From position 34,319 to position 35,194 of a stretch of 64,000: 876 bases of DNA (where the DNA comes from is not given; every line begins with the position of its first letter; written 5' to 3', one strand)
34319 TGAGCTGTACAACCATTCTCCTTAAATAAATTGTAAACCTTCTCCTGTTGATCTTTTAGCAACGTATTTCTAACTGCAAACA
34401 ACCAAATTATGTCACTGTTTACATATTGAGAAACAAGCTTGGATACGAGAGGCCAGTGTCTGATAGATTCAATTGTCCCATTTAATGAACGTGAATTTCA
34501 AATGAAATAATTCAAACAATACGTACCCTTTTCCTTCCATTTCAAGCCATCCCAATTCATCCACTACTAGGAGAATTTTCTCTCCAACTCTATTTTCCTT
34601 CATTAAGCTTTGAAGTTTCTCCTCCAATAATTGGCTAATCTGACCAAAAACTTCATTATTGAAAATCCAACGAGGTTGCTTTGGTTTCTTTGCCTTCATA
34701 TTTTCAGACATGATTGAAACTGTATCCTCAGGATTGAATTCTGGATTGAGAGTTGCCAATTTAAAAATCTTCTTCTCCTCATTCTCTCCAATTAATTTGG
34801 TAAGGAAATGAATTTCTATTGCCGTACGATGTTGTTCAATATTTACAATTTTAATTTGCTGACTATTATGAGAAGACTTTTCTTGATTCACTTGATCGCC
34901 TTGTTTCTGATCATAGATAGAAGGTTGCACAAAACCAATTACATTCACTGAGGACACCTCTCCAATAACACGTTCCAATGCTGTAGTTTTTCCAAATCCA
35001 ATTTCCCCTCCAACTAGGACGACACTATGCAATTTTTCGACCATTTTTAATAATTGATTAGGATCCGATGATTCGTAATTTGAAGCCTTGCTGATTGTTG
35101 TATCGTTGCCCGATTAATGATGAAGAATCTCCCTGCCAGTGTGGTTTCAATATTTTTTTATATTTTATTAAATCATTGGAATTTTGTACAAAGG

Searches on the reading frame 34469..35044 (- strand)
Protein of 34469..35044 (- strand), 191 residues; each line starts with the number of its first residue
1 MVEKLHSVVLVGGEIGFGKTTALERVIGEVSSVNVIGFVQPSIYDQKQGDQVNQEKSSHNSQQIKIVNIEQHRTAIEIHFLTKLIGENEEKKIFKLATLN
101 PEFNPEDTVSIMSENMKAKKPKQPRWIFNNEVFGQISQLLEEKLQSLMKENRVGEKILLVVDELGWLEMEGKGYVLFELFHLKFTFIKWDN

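Call 33: search_protein_families(library=pfam, proteins=[window:34469-35044:-], max_evalue=0.001)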
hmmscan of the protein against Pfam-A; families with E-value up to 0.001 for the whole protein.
window:34469-35044:- (191 aa): 2 families
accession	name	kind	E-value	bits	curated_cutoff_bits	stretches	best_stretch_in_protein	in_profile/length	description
PF03266.21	NTPase_1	-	1.8e-05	25.1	23.9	0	9-47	2-42/168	NTPase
PF13401.12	AAA_22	-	0.00072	20.3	27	0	7-168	6-97/130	AAA domain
